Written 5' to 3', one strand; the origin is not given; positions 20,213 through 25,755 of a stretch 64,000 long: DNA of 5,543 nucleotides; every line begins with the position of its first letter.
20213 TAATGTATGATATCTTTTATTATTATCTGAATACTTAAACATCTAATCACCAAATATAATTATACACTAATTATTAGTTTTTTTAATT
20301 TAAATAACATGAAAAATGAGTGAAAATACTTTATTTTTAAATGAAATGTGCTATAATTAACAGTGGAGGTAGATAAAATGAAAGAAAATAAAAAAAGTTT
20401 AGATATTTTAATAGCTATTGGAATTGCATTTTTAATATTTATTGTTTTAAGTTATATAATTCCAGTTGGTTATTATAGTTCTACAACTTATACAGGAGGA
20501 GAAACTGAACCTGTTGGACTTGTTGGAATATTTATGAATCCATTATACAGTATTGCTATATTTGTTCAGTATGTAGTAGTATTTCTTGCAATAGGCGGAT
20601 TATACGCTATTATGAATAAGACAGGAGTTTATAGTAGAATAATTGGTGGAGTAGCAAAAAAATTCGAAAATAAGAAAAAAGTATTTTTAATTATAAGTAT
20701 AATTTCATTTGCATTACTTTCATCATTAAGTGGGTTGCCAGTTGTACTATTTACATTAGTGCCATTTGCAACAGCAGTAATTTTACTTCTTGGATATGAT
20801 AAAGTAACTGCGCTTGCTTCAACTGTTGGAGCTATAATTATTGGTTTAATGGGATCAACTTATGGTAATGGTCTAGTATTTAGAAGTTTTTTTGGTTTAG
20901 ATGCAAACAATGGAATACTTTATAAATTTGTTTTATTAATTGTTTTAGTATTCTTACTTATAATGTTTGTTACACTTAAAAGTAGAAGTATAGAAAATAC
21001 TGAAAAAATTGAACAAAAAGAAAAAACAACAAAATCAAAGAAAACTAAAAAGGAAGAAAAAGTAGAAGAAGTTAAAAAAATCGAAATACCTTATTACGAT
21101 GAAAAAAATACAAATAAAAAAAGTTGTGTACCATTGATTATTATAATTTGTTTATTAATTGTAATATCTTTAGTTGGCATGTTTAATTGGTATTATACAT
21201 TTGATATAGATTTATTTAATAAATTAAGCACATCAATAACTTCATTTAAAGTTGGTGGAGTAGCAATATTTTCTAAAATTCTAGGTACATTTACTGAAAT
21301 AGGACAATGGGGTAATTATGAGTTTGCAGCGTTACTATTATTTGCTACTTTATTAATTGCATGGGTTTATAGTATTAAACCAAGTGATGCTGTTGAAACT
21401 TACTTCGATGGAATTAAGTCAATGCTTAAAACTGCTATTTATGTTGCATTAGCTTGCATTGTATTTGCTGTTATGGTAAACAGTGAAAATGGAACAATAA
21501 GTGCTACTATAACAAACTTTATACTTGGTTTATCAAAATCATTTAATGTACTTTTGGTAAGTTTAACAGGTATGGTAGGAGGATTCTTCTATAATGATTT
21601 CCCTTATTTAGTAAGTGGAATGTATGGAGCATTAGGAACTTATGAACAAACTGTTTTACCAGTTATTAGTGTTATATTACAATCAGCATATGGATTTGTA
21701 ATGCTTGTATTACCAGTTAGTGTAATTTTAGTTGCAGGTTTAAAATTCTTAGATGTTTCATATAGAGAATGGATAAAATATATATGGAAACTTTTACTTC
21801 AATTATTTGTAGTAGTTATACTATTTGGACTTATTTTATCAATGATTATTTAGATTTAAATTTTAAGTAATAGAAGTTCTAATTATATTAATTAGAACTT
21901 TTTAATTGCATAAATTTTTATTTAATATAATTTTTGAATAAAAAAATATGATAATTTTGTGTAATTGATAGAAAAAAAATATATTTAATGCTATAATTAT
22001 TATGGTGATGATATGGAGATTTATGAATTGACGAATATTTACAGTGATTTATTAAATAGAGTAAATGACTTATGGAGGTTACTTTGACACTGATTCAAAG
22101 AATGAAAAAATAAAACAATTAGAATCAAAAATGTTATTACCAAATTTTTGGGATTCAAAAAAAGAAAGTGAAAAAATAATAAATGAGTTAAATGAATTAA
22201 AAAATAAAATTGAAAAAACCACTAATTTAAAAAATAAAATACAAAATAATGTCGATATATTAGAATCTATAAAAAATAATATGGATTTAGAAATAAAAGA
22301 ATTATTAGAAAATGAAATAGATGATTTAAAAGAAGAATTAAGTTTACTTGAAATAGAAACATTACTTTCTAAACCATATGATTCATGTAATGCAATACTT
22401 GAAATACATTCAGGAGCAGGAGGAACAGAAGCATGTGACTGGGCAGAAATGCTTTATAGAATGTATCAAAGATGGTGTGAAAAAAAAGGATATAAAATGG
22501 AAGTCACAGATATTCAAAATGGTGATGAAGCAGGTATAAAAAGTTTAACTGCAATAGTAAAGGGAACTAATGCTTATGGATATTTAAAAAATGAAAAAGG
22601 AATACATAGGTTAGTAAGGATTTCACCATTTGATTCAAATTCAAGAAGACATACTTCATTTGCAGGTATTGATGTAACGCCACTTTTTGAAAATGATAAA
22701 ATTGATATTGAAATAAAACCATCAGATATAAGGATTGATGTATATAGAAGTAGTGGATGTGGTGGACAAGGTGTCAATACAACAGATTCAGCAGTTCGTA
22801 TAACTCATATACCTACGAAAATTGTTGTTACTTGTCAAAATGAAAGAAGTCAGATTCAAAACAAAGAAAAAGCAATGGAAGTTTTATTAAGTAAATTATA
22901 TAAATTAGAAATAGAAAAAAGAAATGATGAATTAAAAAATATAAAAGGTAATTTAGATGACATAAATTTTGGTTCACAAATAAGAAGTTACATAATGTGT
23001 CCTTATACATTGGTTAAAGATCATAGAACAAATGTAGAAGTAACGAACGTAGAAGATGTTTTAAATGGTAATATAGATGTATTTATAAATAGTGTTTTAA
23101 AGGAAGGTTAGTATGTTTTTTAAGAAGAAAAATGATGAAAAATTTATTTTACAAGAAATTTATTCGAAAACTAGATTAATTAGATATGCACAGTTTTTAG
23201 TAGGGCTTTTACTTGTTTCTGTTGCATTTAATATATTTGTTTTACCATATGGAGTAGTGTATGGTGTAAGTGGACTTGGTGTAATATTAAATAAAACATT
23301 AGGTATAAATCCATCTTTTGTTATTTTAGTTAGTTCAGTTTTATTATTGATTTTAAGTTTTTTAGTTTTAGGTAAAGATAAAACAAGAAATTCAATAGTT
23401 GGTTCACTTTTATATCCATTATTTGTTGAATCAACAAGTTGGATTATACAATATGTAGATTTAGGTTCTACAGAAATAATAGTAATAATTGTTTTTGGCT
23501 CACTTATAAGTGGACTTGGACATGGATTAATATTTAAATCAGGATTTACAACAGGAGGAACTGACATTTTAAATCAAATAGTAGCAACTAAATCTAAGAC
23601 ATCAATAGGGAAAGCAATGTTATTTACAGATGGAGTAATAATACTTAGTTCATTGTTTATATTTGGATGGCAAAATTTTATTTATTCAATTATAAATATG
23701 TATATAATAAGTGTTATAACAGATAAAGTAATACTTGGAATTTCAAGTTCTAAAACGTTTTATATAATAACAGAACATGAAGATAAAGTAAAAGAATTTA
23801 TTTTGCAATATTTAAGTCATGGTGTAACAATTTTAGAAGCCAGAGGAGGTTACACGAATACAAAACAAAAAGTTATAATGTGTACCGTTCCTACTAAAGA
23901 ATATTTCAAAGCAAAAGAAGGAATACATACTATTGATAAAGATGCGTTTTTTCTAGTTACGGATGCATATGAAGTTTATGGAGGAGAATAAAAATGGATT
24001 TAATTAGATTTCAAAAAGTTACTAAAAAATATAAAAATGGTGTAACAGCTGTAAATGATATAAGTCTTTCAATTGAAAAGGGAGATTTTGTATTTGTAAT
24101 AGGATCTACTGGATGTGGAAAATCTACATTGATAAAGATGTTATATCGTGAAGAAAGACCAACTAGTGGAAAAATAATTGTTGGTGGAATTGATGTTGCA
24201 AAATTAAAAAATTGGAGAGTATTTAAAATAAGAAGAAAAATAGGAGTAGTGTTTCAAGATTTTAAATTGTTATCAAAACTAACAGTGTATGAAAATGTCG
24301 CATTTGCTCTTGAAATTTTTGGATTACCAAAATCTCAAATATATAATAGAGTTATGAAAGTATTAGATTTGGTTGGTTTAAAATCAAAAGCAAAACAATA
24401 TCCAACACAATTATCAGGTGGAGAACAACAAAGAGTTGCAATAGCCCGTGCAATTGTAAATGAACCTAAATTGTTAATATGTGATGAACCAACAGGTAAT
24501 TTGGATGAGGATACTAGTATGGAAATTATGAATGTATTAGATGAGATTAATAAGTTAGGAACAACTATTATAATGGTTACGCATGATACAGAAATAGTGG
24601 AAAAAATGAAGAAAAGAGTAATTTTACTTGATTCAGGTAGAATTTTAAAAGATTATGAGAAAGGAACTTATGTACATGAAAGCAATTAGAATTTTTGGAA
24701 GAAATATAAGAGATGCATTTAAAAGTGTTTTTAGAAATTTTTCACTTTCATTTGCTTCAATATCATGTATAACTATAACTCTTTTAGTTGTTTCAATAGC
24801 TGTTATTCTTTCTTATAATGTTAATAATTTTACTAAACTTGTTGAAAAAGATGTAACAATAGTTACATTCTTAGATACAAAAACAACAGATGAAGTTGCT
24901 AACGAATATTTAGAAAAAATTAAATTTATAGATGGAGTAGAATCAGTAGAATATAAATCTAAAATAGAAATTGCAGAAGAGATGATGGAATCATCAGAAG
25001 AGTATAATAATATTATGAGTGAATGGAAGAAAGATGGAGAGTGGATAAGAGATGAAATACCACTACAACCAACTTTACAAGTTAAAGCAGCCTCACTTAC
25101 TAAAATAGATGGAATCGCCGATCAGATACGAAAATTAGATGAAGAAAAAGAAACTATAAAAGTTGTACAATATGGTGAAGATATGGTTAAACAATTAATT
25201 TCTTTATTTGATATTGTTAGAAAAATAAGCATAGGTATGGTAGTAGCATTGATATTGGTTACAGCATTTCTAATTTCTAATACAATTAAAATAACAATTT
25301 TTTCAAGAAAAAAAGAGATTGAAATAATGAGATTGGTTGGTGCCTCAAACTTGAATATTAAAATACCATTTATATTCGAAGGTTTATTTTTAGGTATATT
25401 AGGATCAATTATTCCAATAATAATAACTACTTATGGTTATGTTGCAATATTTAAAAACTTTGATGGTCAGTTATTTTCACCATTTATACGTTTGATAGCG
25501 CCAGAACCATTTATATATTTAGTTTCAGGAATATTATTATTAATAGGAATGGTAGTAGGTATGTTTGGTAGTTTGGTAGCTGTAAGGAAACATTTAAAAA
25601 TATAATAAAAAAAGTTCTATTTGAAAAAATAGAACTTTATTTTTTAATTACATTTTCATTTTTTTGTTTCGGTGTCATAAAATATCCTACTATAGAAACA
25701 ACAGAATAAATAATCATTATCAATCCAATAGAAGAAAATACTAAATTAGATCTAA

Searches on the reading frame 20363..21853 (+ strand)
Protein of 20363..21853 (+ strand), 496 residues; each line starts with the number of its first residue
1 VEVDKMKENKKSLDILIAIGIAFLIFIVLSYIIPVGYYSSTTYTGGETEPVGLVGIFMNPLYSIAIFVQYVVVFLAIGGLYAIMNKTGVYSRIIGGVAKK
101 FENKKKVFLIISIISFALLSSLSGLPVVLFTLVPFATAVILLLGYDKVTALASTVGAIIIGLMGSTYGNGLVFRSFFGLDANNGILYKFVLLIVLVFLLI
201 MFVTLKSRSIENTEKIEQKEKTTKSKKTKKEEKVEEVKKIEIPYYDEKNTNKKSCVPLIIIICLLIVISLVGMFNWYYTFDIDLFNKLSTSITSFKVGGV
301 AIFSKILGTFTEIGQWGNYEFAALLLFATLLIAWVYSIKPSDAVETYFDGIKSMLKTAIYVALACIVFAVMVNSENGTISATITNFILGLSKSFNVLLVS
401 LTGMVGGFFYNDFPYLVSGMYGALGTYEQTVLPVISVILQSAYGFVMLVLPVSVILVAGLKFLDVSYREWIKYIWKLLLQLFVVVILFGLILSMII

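Call 18: search_protein_families(library=pfam, proteins=[window:20363-21853:+], max_evalue=0.0001)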
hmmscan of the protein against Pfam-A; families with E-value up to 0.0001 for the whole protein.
window:20363-21853:+ (496 aa): 1 family
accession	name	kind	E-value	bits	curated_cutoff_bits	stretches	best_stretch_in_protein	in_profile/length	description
PF03606.21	DcuC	-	5.2e-21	75.1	23.1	1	69-491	77-458/461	C4-dicarboxylate anaerobic carrier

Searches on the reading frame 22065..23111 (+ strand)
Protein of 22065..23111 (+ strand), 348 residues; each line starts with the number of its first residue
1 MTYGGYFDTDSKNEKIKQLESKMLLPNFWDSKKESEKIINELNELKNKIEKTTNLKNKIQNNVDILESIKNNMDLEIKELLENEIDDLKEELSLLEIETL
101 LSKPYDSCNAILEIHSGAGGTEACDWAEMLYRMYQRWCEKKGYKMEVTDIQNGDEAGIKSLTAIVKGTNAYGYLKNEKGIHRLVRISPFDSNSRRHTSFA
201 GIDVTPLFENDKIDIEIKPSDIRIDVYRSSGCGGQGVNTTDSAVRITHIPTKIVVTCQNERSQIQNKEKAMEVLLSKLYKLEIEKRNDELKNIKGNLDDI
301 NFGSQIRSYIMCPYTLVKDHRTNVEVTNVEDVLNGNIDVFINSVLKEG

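Call 18: search_protein_families(library=pfam, proteins=[window:22065-23111:+], max_evalue=0.0001)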
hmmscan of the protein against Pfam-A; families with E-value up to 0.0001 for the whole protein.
window:22065-23111:+ (348 aa): 2 families
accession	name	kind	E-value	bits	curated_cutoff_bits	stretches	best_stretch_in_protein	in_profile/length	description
PF03462.23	PCRF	-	2.8e-61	207.2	24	1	13-201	2-193/194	PCRF domain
PF00472.26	RF-1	-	1.2e-39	135.3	35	1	211-321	1-116/116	RF-1 domain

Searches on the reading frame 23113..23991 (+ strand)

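Call 18: search_protein_families(library=pfam, proteins=[window:23113-23991:+], max_evalue=0.0001)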
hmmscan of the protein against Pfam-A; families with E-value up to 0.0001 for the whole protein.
window:23113-23991:+ (292 aa): 2 families
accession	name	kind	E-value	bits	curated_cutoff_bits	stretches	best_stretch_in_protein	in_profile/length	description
PF02588.21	YitT_membrane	-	3.8e-47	160.8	24.3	1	25-230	2-204/205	Uncharacterised 5xTM membrane BCR, YitT family COG1284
PF10035.14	DUF2179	-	2.7e-19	69.2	22.8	1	236-290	1-55/55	Uncharacterized protein conserved in bacteria (DUF2179)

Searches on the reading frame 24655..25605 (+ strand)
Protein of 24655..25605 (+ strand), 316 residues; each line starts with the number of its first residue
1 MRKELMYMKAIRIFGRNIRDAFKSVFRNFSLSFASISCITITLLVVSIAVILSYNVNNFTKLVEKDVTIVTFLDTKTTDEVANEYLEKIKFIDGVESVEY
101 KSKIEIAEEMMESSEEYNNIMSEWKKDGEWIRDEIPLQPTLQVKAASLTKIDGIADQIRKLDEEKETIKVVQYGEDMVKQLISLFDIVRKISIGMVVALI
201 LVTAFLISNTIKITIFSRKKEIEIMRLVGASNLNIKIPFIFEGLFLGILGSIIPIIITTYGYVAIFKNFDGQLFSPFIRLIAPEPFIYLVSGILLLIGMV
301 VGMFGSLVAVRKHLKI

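Call 18: search_protein_families(library=pfam, proteins=[window:24655-25605:+], max_evalue=0.0001)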
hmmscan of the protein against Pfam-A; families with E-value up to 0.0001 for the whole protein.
window:24655-25605:+ (316 aa): 2 families
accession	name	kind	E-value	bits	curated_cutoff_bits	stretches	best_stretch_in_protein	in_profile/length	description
PF02687.27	FtsX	-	3.5e-12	46.9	25.5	1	195-312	3-118/120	FtsX-like permease C-terminal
PF18075.7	FtsX_ECD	-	8.2e-09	36.4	23.5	1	67-162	1-91/96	FtsX extracellular domain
